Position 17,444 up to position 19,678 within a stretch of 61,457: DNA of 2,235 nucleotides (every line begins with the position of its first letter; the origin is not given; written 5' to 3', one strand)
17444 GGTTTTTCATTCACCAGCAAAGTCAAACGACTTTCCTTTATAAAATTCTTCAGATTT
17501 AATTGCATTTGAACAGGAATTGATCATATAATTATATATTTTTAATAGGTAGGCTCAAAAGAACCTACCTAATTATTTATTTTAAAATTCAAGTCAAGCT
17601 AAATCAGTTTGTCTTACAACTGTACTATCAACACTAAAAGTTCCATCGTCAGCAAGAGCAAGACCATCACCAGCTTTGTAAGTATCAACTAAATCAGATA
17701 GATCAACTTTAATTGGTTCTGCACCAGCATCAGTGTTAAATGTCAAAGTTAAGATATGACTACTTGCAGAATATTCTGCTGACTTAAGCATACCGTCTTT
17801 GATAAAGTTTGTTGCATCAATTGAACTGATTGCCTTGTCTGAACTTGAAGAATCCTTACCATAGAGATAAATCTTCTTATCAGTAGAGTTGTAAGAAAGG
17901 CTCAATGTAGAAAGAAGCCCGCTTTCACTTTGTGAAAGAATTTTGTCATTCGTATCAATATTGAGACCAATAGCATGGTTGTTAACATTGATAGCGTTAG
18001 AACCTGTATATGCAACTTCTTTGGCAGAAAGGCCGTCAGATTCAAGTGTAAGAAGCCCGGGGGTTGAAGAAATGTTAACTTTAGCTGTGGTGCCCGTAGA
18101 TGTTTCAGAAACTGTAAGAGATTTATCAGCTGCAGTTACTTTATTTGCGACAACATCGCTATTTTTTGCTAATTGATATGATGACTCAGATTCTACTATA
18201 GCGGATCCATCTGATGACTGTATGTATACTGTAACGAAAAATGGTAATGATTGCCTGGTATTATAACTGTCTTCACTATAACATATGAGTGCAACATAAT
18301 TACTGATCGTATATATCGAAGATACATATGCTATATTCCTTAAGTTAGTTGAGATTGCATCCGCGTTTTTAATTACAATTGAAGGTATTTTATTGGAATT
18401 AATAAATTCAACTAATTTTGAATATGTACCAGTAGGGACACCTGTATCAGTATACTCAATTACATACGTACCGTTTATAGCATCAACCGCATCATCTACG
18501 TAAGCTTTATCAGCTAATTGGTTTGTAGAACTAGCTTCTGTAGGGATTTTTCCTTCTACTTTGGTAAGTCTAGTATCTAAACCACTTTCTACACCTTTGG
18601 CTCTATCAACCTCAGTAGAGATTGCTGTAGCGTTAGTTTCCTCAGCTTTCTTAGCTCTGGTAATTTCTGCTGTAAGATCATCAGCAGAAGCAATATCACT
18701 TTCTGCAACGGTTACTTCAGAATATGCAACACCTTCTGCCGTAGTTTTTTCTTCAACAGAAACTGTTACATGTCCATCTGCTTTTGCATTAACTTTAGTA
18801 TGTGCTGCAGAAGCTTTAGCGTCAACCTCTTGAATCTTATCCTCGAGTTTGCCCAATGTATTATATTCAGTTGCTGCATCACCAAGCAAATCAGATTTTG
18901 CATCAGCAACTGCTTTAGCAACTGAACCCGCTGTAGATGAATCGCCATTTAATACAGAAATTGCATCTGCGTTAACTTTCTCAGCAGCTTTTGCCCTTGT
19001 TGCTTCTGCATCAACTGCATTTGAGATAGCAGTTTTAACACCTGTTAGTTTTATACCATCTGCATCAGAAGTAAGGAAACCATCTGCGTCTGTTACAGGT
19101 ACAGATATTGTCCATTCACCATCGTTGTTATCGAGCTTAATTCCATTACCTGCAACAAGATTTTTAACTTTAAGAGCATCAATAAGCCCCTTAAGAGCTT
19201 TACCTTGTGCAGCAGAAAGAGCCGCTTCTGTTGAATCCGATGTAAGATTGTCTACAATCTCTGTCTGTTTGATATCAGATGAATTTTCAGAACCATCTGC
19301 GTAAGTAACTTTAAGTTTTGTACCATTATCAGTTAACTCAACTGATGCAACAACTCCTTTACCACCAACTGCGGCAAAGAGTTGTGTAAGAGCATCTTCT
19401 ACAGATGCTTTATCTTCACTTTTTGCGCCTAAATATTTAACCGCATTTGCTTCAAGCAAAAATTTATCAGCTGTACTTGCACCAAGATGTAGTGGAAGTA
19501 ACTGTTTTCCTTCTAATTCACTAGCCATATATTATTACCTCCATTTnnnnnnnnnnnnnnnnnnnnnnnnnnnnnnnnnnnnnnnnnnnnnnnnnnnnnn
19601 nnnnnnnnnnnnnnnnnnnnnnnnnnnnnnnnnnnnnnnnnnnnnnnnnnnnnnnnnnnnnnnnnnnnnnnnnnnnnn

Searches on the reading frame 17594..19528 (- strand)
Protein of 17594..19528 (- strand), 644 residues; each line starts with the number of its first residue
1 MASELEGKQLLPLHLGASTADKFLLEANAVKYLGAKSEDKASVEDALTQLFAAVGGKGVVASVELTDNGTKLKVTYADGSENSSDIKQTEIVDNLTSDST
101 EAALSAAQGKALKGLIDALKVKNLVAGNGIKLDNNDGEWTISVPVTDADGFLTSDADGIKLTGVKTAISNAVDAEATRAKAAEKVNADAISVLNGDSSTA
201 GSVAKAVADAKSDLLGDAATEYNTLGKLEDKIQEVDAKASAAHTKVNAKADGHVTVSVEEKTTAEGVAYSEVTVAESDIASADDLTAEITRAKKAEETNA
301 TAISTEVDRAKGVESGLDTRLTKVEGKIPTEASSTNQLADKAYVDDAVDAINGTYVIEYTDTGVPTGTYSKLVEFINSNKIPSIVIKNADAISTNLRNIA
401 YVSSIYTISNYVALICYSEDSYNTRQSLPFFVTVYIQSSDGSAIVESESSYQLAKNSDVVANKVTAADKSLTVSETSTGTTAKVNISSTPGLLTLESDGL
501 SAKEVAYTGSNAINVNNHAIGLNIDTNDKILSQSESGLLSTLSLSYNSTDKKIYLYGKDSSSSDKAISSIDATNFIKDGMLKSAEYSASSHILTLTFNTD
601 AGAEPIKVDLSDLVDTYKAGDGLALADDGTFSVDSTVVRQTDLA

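Call 11: search_protein_families(library=phrogs, proteins=[window:17594-19528:-])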
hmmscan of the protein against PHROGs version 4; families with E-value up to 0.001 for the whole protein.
window:17594-19528:- (644 aa): 0 families

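Call 16: search_protein_families(library=pfam, proteins=[window:17594-19528:-], max_evalue=0.01)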
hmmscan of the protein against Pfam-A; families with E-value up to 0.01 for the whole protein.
window:17594-19528:- (644 aa): 1 family
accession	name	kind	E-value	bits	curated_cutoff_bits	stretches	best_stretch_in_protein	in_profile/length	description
PF22337.1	Phage_fiber_rpt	-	8.8e-10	38.5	27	1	91-118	1-28/34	Phage tail fiber repeats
